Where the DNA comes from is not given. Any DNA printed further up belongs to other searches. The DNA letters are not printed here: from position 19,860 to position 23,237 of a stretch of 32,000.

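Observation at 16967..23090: Compact two-gene module: stand-alone Type IIG/PglX-like N6A methyltransferase translationally coupled to a PLD-nuclease/SNF2-helicase fusion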

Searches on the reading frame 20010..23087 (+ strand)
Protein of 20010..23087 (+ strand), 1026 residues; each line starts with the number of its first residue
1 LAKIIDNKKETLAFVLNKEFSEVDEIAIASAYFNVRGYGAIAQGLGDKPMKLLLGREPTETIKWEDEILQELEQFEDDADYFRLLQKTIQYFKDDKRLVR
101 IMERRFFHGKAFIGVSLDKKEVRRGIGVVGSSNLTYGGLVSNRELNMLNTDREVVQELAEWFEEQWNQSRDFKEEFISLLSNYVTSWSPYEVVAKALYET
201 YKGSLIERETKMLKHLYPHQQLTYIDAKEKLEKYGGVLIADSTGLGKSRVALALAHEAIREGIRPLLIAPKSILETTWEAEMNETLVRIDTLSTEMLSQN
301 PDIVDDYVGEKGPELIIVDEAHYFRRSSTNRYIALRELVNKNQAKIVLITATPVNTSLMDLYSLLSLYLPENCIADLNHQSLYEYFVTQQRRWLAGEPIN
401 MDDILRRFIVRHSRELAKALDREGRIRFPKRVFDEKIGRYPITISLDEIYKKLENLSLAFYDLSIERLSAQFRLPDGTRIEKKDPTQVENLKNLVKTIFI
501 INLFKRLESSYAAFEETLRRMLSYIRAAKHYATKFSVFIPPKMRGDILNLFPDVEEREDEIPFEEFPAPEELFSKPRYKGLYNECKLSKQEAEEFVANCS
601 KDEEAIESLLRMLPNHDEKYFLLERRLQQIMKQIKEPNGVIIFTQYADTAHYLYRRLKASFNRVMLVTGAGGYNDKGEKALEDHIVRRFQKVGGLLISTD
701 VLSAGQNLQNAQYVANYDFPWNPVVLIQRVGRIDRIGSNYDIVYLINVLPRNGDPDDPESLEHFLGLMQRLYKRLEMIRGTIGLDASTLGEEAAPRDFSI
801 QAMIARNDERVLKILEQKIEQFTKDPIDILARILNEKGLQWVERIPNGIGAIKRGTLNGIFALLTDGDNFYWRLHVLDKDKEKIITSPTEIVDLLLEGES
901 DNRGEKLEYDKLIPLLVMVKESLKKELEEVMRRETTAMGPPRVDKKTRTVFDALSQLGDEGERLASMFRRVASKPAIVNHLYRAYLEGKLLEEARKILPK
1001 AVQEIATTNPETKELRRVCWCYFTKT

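Call 6: search_protein_families(library=pfam, proteins=[window:20010-23087:+], max_evalue=0.01)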
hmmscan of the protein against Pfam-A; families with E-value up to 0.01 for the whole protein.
window:20010-23087:+ (1026 aa): 9 families
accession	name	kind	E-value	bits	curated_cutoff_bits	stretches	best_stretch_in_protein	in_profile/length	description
PF00271.37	Helicase_C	-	8.7e-16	58.6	23.5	1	627-737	6-110/110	Helicase conserved C-terminal domain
PF00176.29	SNF2-rel_dom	-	1.1e-12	48.2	24.9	1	314-414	127-222/290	SNF2-related domain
PF13091.12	PLDc_2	-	9.6e-10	38.9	27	1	78-166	50-132/132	PLD-like domain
PF04851.21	ResIII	-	6.3e-09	36.4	22.5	2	215-286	3-77/164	Type III restriction enzyme, res subunit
PF00270.35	DEAD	-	1.4e-06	28.6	26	1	236-354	16-161/167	DEAD/DEAH box helicase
PF20720.3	nSTAND3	-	2.4e-06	27.7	27.2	1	223-299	6-82/155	Novel STAND NTPase 3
PF07652.20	Flavi_DEAD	-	7.8e-06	26.4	21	1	244-355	14-138/148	Flavivirus DEAD domain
PF13401.12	AAA_22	-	0.0037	18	27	0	243-350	14-122/130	AAA domain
PF01695.23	IstB_IS21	-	0.0044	17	24.1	0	236-280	94-138/238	IstB-like ATP binding protein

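Call 7: search_protein_families(library=padloc, proteins=[window:20010-23087:+], max_evalue=0.01)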
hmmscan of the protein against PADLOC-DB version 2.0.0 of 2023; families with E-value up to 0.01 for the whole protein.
window:20010-23087:+ (1026 aa): 50 families (the best 25 are shown)
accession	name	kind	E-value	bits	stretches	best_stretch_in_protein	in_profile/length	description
PDLC01075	C3a139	-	2.3e-48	163.3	1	67-781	76-765/948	HKD+Snf2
PDLC02623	DrmD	-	4.9e-34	115.3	2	611-804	504-682/1040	DrmD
PDLC02193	PLD_Helicase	-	2.6e-27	93.4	2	619-750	676-811/905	-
PDLC02621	DrmD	-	6.7e-27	92.1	1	489-783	389-668/1040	DrmD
PDLC00659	HmaA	-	3.1e-24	82.9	1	617-837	489-703/1176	SNF2 helicase / DEAD-box helicase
PDLC02619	DrmD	-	1.6e-23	80.8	3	682-749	479-545/872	DrmD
PDLC02500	BrxHI|BrxHII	-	3.3e-23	80.2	1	626-748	468-584/933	BrxHI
PDLC02843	DpdE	-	1.2e-22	77.7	2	585-736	518-663/1091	DpdE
PDLC00633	ZorD1|ZorD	-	5.9e-18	62.3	3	626-743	735-850/908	"SWI2/SNF2 helicase, Mrr-like nuclease"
PDLC04556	PDC-M27C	-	1.9e-16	57.6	1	304-398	185-286/892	-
PDLC02840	DpdE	-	2.3e-15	54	2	238-367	180-316/1091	DpdE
PDLC02620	DrmD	-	7.7e-15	51.9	1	617-775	464-613/1060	DrmD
PDLC02504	BrxHI|BrxHII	-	5.5e-14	49.1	1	617-790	465-625/971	BrxHII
PDLC00938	Cas3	-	6.8e-14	49.9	2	624-753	209-340/358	CRISPR-associated helicase Cas3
PDLC01252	Cas3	-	8.7e-14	49.7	2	619-746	184-298/324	CAS-I; effector_G3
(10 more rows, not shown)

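Call 8: search_protein_families(library=ncbifam, proteins=[window:20010-23087:+], max_evalue=0.01)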
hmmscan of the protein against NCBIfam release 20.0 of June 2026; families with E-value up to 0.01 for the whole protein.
window:20010-23087:+ (1026 aa): 22 families
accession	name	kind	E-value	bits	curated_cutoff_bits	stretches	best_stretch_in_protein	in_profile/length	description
NF042964.1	phospholipD_antiphage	equivalog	1.3e-39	136.3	1100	3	589-752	635-805/895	phospholipase D-like domain-containing anti-phage protein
NF038317.1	DISARM_DrmD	equivalog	6.2e-37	127.4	610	1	313-783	239-651/1021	DISARM system SNF2-like helicase DrmD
NF041062.1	DpdE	equivalog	7.6e-24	83.7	500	2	593-737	499-640/1048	protein DpdE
NF038318.1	DISARM_DrmD_b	equivalog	8.4e-23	80.4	950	3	681-749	475-542/868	DISARM system SNF2-like helicase DrmD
NF058637.1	helic_SCO1167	equivalog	3.7e-14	51.8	1200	1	617-739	762-877/932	SCO1167/SCO6262 family helicase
NF003426.0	PRK04914.1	equivalog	6.9e-14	51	576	2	695-743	550-598/959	RNA polymerase-associated protein RapA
TIGR01587.1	cas3_core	equivalog_domain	2.6e-13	49.9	102.45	1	624-753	209-340/358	CRISPR-associated helicase Cas3'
NF041790.1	anti-phage_ZorD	equivalog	1.7e-10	39.5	1500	1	622-742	909-1030/1035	type I Zorya anti-phage system protein ZorD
NF010337.0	PRK13766.1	equivalog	3.2e-10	38.8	610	1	608-736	335-468/781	Hef nuclease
NF053675.1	pilus_reg_Snf2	equivalog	3.6e-10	38.6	1100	1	627-741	866-977/1029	pilus expression-regulating Snf2 family helicase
NF008394.0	PRK11192.1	equivalog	7.8e-07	28.3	507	1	604-743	219-348/441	ATP-dependent RNA helicase SrmB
NF003419.0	PRK04837.1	equivalog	1.7e-06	27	588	1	614-739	238-353/424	ATP-dependent RNA helicase RhlB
NF008744.0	PRK11776.1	equivalog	4.9e-06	25.4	524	1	626-739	232-339/460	ATP-dependent RNA helicase DbpA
NF003390.0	PRK04537.1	equivalog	5.7e-06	25.7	732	1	683-743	297-358/572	ATP-dependent RNA helicase RhlB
TIGR02621.3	cas3_GSU0051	exception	1.4e-05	24.1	400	1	623-804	257-419/854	type I-G CRISPR-associated helicase/endonuclease Cas3g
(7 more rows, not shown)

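Call 9: find_homologous_proteins(query=window:20010-23087:+)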
Query window:20010-23087:+ (1026 aa): 651 proteins with E <= 0.001 among 8000 candidates; the best 120 are listed.
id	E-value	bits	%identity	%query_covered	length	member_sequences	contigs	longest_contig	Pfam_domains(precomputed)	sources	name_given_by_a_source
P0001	0.0e+0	2302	100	100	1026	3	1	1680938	PF00270.36,PF00176.30,PF13091.13,PF07652.21,PF00271.38,PF04851.22,PF20720.4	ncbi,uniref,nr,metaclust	ncbi:helicase domain-containing protein [Candidatus Caldarchaeum subterraneum]|uniref:Helicase n=1 T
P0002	0.0e+0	2120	91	100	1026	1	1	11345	PF00270.36,PF00176.30,PF13091.13,PF00271.38,PF04851.22,PF20720.4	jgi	jgi:superfamily II DNA or RNA helicase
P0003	0.0e+0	2065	89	100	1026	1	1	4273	PF00270.36,PF00176.30,PF13091.13,PF07652.21,PF00271.38,PF04851.22,PF20720.4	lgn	-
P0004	0.0e+0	2003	86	100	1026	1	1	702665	PF00270.36,PF00176.30,PF13091.13,PF00271.38,PF04851.22,PF20720.4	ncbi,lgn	-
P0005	0.0e+0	1913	81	100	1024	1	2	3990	PF00270.36,PF00176.30,PF13091.13,PF00271.38,PF04851.22,PF20720.4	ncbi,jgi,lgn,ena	-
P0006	0.0e+0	1734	73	100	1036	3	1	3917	PF00176.30,PF13091.13,PF00271.38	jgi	-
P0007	0.0e+0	1636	70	100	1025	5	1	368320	PF00176.30,PF13091.13,PF00271.38,PF04851.22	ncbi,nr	ncbi:MAG: helicase-related protein [Thaumarchaeota archaeon]|nr:helicase-related protein [Candidatus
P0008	0.0e+0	1594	69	100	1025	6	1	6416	PF00270.36,PF00176.30,PF13091.13,PF00271.38,PF04851.22,PF20720.4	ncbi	ncbi:MAG: helicase-related protein [Nitrososphaerota archaeon]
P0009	0.0e+0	1551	68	100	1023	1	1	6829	PF00270.36,PF00176.30,PF13091.13,PF13401.13,PF00271.38,PF04851.22,PF20720.4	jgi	jgi:superfamily II DNA/RNA helicase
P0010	0.0e+0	1549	65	100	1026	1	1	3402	PF00270.36,PF00176.30,PF13091.13,PF00271.38,PF04851.22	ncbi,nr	ncbi:MAG: helicase-related protein [Candidatus Caldarchaeum sp.]|nr:helicase-related protein [Candid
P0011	0.0e+0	1546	66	100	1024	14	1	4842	PF00270.36,PF00176.30,PF13091.13,PF00271.38,PF22590.3,PF04851.22,PF20720.4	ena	-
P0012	0.0e+0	1536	67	100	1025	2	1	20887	PF00270.36,PF00176.30,PF13091.13,PF00271.38,PF04851.22,PF20720.4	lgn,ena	-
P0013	0.0e+0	1529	67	100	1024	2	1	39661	PF00270.36,PF00176.30,PF13091.13,PF13401.13,PF00271.38,PF04851.22,PF20720.4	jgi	-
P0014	0.0e+0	1461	63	100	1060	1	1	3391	PF00270.36,PF00176.30,PF13091.13,PF00271.38,PF04851.22,PF20720.4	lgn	-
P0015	0.0e+0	1443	63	100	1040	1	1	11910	PF00270.36,PF00176.30,PF13091.13,PF00271.38,PF04851.22,PF20720.4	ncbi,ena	-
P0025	0.0e+0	1197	54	100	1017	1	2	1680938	PF00270.36,PF00176.30,PF13091.13,PF00271.38,PF04851.22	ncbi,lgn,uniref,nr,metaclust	ncbi:DNA/RNA helicase [Candidatus Caldarchaeum subterraneum]|uniref:DNA/RNA helicase n=1 Tax=Caldiar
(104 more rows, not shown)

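Call 11: search_solved_structures(query=window:20010-23087:+, max_evalue=0.01)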
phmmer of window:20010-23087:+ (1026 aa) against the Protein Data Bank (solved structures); distinct sequences matched with E-value up to 0.01: 93 (the best 60 are shown).
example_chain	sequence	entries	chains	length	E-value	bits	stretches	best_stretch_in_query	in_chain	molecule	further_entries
1z63_A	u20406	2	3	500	2.4e-11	45.8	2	231-370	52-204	Helicase of the snf2/rad54 family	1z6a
8so8_A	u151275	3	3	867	2e-10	42.8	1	695-747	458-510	RNA polymerase-associated protein RapA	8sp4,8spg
6bog_A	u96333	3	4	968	3.2e-10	42.1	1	695-747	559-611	RNA polymerase-associated protein RapA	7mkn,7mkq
7m8e_F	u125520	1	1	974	3.3e-10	42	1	695-747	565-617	RNA polymerase-associated protein RapA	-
4s20_K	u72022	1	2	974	4.6e-10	41.6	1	695-747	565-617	RNA polymerase-associated protein RapA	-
8t0l_F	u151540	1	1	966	2.3e-09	39.2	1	695-747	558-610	RNA polymerase-associated protein RapA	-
6igm_H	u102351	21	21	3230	4.9e-07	31.5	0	314-396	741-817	Helicase SRCAP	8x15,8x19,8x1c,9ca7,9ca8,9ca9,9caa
9z04_A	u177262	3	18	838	6e-07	31.3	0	615-745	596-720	Lymphoid-specific helicase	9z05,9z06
5jxr_A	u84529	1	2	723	7.9e-07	30.9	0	313-413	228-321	Chromatin-remodeling complex ATPase-like protein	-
8qy7_A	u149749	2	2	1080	8.9e-07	30.7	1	629-745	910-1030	DEAD/DEAH box helicase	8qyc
8kca_A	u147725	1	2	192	9.7e-07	30.6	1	635-746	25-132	Probable ATP-dependent RNA helicase DDX53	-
6pwf_K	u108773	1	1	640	2.6e-06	29.1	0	314-412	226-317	chromatin remodeling factor ISWI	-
9ge5_G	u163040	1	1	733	1.1e-05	27.1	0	692-742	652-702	Chromatin-remodeling ATPase INO80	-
6ne3_W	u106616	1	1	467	1.8e-05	26.4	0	315-375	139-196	SWI/SNF-related matrix-associated actin-dependent regulator of chromatin subfamily A membe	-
9ear_W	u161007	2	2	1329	2.3e-05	26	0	603-743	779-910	Chromodomain-helicase-DNA-binding protein 1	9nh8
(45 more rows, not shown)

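Call 13: find_related_loci(query=window:20010-23087:+, collection=genome_contigs, flank=10000)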
Query window:20010-23087:+ (1026 aa) in genome_contigs; peptide patterns used: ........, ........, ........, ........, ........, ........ (x = any residue, [..] = any of these).
41 stretches matched a pattern; 8 encode a relative of the query (tblastn E <= 1e-3); 8 distinct loci.
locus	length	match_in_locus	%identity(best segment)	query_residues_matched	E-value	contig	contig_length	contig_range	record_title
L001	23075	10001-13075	86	1-1025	0e+0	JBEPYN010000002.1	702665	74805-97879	MAG: Nitrososphaerota archaeon isolate 03V1_S199.concoct.093 NODE_6_length_702665_cov_7.549577, whole genome shotgun seq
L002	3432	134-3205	81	1-1026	0e+0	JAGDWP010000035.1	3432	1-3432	MAG: Nitrososphaerales archaeon isolate KUA_Bin06 NODE_4692_length_3432_cov_15.150429, whole genome shotgun sequence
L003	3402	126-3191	65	1-1026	0e+0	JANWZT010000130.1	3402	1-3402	MAG: Candidatus Caldarchaeum sp. isolate SKYG24 NODE_130_length_3402_cov_1.997594, whole genome shotgun sequence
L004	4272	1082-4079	73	1-1025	0e+0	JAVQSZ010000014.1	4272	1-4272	MAG: Nitrososphaerota archaeon isolate SKYBB_hs_bin131 NODE_14_length_4272_cov_539.263170, whole genome shotgun sequence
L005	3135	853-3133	96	1-747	0e+0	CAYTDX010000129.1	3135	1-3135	MAG TPA_asm: uncultured Caldimicrobium sp. isolate binchicken_co71_66 genome assembly, contig: NODE_13491_length_3135_co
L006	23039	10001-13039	54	1-1025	0e+0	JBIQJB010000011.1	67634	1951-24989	MAG: Nitrosopumilales archaeon isolate mag.109f NODE_578_length_67634, whole genome shotgun sequence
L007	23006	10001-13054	50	1-1022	0e+0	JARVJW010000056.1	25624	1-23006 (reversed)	MAG: Nitrososphaeria archaeon isolate DRTY3_bin.13 NODE_371_length_25624_cov_9.99282, whole genome shotgun sequence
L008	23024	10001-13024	46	1-1024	0e+0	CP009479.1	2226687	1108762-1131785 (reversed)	Uncultured archaeon clone ASS_A1, complete genome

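Call 18: find_encoding_contigs(protein=P0025, flank=10000, max_places=2)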
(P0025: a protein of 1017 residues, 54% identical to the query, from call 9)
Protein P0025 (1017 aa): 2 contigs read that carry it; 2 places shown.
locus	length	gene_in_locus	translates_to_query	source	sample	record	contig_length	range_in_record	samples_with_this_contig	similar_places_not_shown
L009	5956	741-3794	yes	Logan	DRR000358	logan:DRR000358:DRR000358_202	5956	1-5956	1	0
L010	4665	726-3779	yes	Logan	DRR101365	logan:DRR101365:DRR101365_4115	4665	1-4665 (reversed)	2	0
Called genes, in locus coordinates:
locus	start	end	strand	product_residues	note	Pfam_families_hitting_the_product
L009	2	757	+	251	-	?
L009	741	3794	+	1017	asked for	PF13091:PLDc_2, PF00176:SNF2-rel_dom (weak), PF00270:DEAD (weak), PF04851:ResIII, PF00176:SNF2-rel_dom (weak), PF00271:Helicase_C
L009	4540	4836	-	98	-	-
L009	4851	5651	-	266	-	PF09651:Cas_APE2256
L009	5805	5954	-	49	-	?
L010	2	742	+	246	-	?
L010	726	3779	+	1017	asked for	PF13091:PLDc_2, PF00176:SNF2-rel_dom (weak), PF00270:DEAD (weak), PF04851:ResIII, PF00176:SNF2-rel_dom (weak), PF00271:Helicase_C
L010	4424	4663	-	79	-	?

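Call 25: find_related_loci(query=A1, collection=metagenome_contigs, flank=10000)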
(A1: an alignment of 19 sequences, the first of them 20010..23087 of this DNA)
Query A1 (1026 aa) in metagenome_contigs; peptide patterns used: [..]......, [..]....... (x = any residue, [..] = any of these).
288 stretches matched a pattern; 139 encode a relative of the query (tblastn E <= 1e-3); the best 80 are kept; 80 distinct loci.
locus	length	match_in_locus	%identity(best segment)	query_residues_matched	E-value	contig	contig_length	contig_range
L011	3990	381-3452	81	1-1026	0e+0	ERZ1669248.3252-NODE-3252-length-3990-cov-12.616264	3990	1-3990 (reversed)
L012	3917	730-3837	73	1-1025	0e+0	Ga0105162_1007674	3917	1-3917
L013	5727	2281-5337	67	1-1026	0e+0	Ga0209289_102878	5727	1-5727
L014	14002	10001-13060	67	1-1023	0e+0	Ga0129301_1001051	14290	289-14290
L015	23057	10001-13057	67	1-1023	0e+0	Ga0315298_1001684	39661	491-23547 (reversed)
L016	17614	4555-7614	67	1-1023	0e+0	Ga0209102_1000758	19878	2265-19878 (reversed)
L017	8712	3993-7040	54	1-1025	0e+0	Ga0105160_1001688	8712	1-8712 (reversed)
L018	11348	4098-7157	55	1-1022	0e+0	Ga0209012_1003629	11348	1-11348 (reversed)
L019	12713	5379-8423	56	6-1022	0e+0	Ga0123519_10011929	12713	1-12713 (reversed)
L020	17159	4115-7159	56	6-1022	0e+0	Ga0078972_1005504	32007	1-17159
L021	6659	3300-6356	55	1-1022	0e+0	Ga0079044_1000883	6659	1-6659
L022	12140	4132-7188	54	1-1022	0e+0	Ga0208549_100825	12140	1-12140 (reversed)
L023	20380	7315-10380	55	1-1023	0e+0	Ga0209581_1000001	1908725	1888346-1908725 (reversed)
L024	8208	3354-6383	55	1-1024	0e+0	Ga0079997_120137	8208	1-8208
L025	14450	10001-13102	55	1-1023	0e+0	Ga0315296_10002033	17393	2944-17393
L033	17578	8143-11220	54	1-1022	0e+0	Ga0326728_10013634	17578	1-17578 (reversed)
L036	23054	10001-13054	54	1-1022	0e+0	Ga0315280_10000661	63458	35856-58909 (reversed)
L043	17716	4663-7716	53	1-1022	0e+0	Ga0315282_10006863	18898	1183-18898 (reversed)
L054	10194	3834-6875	51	1-1026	0e+0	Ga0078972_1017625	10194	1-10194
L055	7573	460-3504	50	1-1026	0e+0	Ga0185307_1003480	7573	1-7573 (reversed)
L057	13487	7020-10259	47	1-1023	0e+0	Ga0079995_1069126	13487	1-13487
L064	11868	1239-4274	50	1-1026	0e+0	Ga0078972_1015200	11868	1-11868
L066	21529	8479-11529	53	1-1023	0e+0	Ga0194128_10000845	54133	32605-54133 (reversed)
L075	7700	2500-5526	43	1-1026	0e+0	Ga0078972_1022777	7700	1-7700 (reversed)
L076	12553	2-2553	53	175-1026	0e+0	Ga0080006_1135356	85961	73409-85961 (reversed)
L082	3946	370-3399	40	1-1026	0e+0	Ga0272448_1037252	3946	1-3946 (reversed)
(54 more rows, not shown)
